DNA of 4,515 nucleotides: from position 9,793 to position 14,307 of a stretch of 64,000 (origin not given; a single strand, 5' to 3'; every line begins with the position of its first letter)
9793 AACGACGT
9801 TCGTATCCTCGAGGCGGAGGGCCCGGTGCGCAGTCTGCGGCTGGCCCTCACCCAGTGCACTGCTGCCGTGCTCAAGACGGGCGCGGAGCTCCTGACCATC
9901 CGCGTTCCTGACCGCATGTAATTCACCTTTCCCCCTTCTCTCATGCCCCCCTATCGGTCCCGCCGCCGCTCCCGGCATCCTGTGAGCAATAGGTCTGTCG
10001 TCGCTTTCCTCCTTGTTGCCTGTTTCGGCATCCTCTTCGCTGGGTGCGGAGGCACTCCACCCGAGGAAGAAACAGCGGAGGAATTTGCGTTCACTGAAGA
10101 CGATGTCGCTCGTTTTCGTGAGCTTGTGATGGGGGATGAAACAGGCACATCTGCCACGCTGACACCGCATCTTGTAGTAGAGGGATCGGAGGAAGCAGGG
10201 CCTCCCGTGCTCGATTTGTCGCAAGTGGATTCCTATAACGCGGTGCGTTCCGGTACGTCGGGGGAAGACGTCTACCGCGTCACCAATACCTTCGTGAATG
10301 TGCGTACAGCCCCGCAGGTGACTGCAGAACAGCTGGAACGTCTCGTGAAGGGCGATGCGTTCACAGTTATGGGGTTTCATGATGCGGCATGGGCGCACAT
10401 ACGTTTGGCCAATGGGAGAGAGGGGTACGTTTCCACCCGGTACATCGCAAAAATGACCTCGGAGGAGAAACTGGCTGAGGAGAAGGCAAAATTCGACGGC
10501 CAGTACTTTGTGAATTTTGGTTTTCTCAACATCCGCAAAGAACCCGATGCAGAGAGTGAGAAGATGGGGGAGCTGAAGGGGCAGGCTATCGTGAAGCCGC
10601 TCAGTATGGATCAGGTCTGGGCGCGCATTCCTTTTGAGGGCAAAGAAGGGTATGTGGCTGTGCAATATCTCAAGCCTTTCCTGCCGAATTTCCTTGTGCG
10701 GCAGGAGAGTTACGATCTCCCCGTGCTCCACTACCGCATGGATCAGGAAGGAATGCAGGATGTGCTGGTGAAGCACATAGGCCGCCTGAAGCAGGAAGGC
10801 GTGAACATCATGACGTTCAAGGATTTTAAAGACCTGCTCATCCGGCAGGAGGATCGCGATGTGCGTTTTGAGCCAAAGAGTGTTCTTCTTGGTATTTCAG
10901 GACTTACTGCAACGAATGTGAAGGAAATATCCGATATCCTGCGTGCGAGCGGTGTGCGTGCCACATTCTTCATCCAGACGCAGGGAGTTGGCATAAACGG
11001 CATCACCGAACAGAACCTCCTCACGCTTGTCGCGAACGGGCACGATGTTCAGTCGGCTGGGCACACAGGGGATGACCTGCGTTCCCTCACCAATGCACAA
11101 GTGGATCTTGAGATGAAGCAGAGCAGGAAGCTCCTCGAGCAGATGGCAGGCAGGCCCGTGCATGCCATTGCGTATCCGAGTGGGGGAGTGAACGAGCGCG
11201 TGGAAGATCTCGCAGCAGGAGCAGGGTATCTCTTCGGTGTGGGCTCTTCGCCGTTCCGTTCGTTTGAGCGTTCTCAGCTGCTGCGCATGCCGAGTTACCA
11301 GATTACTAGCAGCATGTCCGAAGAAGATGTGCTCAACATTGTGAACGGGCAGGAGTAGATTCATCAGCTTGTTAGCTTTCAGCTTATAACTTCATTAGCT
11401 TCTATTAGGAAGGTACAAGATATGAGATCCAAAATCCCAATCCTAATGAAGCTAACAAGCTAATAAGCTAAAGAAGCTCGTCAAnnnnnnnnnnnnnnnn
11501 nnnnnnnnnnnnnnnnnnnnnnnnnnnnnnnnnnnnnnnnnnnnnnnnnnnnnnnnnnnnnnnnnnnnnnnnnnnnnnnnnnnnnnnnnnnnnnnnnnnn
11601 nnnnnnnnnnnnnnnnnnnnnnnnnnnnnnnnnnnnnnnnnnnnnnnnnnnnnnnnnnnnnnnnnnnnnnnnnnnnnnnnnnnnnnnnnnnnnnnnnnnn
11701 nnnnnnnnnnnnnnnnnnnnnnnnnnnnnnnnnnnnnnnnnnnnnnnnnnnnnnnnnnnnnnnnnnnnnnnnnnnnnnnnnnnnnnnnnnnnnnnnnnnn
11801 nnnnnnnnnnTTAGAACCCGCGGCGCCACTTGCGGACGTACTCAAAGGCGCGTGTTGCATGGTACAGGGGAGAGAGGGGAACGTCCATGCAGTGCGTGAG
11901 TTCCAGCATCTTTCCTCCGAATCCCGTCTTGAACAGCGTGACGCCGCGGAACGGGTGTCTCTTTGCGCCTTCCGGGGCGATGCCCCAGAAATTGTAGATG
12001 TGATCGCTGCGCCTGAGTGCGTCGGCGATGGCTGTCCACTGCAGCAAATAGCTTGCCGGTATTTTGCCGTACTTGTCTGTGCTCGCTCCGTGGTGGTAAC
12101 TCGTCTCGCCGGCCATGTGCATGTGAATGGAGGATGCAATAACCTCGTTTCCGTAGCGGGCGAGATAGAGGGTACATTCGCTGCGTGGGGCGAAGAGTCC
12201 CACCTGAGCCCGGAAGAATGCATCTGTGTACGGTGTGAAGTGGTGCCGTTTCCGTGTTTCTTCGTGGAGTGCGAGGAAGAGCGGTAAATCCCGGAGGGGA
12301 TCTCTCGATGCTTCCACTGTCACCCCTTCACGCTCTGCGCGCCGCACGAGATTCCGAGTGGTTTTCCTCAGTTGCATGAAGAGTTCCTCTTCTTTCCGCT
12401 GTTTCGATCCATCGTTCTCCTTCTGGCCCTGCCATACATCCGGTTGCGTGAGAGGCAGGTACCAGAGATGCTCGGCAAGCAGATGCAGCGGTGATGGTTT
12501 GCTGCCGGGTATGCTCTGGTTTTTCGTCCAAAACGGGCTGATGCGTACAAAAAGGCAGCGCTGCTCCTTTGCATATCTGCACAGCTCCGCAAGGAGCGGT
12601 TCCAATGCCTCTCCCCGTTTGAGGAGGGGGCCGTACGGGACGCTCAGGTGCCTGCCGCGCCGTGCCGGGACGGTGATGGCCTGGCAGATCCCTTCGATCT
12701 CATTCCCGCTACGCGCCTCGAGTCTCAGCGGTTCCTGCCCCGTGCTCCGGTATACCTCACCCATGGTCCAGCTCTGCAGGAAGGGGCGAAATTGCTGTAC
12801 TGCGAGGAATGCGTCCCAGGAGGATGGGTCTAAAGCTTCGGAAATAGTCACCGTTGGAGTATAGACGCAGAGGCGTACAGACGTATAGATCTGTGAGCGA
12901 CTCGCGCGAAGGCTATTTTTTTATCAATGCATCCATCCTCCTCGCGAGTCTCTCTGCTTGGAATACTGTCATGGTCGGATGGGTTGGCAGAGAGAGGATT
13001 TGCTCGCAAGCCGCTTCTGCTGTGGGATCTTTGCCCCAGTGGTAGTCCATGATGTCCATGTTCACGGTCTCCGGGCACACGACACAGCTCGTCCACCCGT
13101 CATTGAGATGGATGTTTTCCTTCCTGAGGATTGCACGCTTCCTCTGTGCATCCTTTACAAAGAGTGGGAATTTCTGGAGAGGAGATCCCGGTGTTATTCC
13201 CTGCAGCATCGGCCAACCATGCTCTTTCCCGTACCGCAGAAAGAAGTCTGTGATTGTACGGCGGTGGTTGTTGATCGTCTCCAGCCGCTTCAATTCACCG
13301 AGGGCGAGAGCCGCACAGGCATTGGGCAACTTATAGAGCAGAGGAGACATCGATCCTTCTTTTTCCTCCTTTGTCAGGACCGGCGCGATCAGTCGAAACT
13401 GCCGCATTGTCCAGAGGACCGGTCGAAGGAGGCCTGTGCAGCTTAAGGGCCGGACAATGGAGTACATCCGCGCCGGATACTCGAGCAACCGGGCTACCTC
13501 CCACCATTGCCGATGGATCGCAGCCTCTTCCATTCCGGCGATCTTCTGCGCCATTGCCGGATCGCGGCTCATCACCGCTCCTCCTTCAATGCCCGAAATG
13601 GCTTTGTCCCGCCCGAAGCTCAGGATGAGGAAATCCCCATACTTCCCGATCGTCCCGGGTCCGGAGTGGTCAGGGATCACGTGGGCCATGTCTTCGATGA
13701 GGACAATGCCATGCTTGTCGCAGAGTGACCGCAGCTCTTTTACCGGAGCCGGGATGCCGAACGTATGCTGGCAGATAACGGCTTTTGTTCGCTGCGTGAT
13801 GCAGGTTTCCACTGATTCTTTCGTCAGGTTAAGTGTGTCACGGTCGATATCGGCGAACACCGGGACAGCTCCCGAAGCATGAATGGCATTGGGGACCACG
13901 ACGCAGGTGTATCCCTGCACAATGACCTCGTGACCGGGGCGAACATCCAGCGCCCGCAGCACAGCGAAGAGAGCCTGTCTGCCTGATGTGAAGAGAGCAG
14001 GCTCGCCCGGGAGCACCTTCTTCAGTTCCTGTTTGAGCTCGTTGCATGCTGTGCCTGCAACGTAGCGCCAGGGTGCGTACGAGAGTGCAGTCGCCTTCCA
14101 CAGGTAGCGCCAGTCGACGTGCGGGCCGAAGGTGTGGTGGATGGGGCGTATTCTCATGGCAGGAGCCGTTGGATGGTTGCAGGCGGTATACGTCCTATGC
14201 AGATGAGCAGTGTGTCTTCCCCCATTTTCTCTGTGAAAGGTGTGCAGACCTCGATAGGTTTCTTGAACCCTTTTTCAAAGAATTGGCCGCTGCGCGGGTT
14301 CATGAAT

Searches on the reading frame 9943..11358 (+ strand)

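Call 67: search_protein_families(library=pfam, proteins=[window:9943-11358:+], max_evalue=0.001)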
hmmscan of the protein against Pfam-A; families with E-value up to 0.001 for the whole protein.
window:9943-11358:+ (471 aa): 3 families
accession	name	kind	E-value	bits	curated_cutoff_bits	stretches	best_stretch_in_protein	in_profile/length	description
PF08239.17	SH3_3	-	2.6e-21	76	27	2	117-168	2-53/54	Bacterial SH3 domain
PF01522.26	Polysacc_deac_1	-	4.6e-17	62.6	23.1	1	312-429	7-121/124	Polysaccharide deacetylase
PF06347.19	SH3_4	-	0.00012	22.2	24.1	0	116-166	3-52/56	Bacterial SH3 domain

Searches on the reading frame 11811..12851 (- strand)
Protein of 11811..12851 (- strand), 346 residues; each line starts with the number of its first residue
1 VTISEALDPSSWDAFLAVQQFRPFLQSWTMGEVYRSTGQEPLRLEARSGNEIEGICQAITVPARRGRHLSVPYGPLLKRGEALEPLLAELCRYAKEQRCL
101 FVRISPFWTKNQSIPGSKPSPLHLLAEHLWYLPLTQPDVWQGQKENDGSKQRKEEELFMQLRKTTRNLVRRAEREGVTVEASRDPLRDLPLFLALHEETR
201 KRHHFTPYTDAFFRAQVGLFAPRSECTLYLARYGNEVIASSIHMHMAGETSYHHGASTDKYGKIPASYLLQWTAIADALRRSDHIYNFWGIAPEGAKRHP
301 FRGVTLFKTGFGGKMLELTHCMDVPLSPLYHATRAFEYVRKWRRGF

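Call 67: search_protein_families(library=pfam, proteins=[window:11811-12851:-], max_evalue=0.001)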
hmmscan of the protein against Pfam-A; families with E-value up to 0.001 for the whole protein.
window:11811-12851:- (346 aa): 2 families
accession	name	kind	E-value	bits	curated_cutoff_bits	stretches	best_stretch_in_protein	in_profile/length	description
PF02388.22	FemAB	-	9.8e-37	127.2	24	3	230-335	299-403/406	FemAB family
PF13480.13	Acetyltransf_6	-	4.6e-15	56.5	22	1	161-290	3-136/143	Acetyltransferase (GNAT) domain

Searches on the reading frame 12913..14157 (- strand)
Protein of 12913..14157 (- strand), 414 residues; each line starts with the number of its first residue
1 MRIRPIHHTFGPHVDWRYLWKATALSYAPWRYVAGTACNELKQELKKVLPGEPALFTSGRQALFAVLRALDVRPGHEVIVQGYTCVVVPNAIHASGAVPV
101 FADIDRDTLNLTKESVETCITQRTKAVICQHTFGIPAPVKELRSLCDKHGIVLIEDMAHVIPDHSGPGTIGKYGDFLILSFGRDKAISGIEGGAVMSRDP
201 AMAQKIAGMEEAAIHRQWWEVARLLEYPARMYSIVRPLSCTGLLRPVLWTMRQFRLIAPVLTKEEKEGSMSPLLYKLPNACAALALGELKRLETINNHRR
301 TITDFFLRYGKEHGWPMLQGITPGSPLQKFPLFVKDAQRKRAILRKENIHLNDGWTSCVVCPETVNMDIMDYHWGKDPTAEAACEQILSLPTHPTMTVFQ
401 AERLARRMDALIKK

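Call 67: search_protein_families(library=pfam, proteins=[window:12913-14157:-], max_evalue=0.001)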
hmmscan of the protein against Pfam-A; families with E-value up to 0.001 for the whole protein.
window:12913-14157:- (414 aa): 3 families
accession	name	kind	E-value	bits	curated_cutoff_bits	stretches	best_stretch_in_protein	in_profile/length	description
PF01041.23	DegT_DnrJ_EryC1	-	9.7e-50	170.2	19.8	2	35-220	23-213/360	DegT/DnrJ/EryC1/StrS aminotransferase family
PF00155.27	Aminotran_1_2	-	7.8e-05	22.5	19.7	1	53-209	68-244/361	Aminotransferase class I and II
PF00266.25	Aminotran_5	-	0.00063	19.3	21.5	1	37-163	44-182/371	Aminotransferase class-V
